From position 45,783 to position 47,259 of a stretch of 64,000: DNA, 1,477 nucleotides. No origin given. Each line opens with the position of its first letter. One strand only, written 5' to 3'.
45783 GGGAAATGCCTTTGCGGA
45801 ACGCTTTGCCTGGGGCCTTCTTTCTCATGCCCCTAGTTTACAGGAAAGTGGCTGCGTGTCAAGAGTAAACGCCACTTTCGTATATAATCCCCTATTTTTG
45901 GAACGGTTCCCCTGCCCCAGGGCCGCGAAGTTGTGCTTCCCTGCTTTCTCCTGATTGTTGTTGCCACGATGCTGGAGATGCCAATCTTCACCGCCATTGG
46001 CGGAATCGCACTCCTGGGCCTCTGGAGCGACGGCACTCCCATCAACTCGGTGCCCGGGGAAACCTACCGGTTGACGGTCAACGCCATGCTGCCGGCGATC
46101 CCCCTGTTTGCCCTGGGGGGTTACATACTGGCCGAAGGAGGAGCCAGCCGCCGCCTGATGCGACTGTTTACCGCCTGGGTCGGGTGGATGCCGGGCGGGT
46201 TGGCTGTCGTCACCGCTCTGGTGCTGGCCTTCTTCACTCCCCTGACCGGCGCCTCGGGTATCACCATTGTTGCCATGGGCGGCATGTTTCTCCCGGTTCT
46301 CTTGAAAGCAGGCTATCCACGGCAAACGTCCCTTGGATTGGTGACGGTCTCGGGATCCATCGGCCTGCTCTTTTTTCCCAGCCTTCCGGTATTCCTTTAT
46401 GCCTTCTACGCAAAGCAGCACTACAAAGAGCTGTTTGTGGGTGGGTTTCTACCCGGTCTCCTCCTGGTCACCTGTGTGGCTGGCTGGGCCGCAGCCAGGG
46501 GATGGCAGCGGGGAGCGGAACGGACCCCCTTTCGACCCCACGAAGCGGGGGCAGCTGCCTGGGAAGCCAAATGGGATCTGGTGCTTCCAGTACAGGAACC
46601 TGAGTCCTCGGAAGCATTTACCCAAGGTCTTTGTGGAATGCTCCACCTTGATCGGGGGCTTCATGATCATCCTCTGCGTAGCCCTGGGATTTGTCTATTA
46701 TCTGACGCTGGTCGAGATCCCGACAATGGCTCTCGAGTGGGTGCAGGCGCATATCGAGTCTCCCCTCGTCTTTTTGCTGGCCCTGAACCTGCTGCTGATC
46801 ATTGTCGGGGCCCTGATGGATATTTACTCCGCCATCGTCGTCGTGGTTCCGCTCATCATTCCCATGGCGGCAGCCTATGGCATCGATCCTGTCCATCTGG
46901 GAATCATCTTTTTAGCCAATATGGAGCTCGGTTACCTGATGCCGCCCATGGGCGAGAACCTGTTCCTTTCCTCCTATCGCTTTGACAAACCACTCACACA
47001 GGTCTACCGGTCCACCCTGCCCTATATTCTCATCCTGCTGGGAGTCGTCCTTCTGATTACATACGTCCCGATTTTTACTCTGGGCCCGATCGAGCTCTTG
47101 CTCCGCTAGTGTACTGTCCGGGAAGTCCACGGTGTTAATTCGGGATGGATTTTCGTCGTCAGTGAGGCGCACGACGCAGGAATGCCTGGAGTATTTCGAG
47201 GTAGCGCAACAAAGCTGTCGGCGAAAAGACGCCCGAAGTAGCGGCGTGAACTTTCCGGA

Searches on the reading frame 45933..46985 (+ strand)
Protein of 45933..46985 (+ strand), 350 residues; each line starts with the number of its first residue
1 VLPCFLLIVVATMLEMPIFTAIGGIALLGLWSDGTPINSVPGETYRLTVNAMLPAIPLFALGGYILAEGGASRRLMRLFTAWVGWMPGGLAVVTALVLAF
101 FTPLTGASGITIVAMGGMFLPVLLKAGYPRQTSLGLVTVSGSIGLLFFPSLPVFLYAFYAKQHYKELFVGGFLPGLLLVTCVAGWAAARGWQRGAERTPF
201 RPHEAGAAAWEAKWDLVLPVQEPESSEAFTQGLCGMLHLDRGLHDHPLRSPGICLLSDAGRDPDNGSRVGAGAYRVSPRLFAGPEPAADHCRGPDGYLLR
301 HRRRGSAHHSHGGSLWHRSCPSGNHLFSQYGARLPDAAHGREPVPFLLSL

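Call 15: search_protein_families(library=ncbifam, proteins=[window:45933-46985:+])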
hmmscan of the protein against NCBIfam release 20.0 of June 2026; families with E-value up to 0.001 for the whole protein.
window:45933-46985:+ (350 aa): 3 families
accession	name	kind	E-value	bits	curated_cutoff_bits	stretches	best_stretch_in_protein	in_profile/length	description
TIGR00786.1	dctM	subfamily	4.7e-43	147.5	268.45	1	16-220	2-208/405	TRAP transporter large permease subunit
NF011634.1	PRK15060.1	equivalog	7.8e-16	58.1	800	1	52-210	55-210/425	2,3-diketo-L-gulonate TRAP transporter large permease YiaN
TIGR02123.1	TRAP_fused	subfamily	1.3e-07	30.8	320.65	1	48-199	163-316/615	TRAP transporter fused permease subunit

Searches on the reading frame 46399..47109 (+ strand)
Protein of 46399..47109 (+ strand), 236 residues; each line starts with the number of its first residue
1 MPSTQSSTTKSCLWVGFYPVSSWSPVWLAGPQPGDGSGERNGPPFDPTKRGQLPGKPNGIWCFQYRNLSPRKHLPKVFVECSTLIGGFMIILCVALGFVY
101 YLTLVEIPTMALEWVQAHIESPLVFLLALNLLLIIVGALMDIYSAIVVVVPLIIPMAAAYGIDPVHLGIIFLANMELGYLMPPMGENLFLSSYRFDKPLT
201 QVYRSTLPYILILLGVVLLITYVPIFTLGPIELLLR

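Call 15: search_protein_families(library=ncbifam, proteins=[window:46399-47109:+])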
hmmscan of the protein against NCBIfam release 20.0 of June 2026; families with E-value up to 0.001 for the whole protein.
window:46399-47109:+ (236 aa): 2 families
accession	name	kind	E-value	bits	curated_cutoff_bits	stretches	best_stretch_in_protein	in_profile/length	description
TIGR00786.1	dctM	subfamily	4.5e-39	134.3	268.45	1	63-227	238-401/405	TRAP transporter large permease subunit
NF011634.1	PRK15060.1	equivalog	1.2e-16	60.8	800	1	74-232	264-422/425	2,3-diketo-L-gulonate TRAP transporter large permease YiaN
